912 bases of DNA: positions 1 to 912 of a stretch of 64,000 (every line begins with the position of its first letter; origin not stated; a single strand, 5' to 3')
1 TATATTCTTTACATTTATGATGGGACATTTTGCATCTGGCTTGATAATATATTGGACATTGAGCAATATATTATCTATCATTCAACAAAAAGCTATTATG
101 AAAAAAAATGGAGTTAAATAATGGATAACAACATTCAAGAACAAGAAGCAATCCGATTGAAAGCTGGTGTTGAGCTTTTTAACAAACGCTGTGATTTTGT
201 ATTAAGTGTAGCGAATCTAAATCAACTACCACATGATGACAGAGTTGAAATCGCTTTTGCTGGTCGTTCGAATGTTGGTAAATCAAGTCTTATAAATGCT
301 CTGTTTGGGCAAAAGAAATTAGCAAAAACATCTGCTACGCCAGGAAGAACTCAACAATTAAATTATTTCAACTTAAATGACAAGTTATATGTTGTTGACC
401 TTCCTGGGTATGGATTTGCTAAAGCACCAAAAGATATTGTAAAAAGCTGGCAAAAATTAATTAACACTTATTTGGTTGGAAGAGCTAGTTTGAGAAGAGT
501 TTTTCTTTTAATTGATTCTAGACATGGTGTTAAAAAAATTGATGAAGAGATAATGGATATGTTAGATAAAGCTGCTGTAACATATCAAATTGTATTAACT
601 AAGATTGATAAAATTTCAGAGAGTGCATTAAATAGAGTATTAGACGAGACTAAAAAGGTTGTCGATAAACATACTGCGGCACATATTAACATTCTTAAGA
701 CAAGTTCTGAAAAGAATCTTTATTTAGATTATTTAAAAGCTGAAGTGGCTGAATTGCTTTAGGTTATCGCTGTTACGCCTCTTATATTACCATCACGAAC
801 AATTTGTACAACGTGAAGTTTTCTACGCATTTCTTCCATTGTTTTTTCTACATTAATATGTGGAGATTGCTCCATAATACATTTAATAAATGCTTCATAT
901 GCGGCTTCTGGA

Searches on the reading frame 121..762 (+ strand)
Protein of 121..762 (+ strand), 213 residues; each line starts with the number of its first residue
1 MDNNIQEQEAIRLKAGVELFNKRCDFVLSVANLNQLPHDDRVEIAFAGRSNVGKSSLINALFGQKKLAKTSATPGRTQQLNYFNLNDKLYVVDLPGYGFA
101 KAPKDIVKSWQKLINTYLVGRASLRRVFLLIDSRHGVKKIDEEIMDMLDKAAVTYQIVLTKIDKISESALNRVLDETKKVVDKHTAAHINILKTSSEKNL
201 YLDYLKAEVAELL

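Call 7: search_protein_families(library=pfam, proteins=[window:121-762:+], max_evalue=0.01)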
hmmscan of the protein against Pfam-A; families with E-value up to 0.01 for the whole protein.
window:121-762:+ (213 aa): 12 families
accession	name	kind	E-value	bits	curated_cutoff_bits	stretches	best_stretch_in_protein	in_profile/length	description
PF01926.29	MMR_HSR1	-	1.5e-22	80.3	21.9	1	43-161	1-113/113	50S ribosome-binding GTPase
PF03193.22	RsgA_GTPase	-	1.1e-10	42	30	1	5-96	72-167/174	RsgA GTPase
PF02421.24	FeoB_N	-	7.6e-07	29.2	27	1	43-101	2-62/156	Ferrous iron transport protein B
PF00009.33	GTP_EFTU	-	8.4e-07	29.2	26.5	1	127-205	96-178/188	Elongation factor Tu GTP binding domain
PF00350.29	Dynamin_N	-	1.2e-05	25.8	27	1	44-69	1-26/168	Dynamin family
PF04548.22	AIG1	-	7.8e-05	22.5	27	1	44-178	3-142/212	AIG1 family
PF09439.16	SRPRB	-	0.00038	20.3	25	1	43-142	5-91/178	Signal recognition particle receptor beta subunit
PF05049.19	IIGP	-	0.00074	19.1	24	1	38-164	32-153/375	Interferon-inducible GTPase (IIGP)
PF00176.29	SNF2-rel_dom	-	0.00096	18.8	24.9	1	102-199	58-156/290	SNF2-related domain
PF00735.24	Septin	-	0.0012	18.6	26.2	0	43-126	6-105/280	Septin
PF02492.25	cobW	-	0.0036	17.3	20.7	1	101-182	95-174/180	CobW/HypB/UreG, nucleotide-binding domain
PF18493.6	DUF5617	-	0.0065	17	26.3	0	104-166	12-74/90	Domain of unknown function (DUF5617)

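Call 80: find_encoding_contigs(protein=window:121-762:+, flank=10000, max_places=2)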
Protein window:121-762:+ (213 aa): 2 contigs read that carry it; 1 place shown.
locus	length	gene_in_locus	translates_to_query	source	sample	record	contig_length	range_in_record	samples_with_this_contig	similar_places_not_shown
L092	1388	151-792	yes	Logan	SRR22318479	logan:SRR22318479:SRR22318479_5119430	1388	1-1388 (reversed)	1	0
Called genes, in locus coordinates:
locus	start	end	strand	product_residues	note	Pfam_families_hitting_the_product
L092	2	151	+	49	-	?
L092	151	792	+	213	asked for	PF03193:RsgA_GTPase (weak), PF00009:GTP_EFTU (faint), PF00350:Dynamin_N (faint), PF01926:MMR_HSR1, PF02421:FeoB_N (weak)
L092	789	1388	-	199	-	?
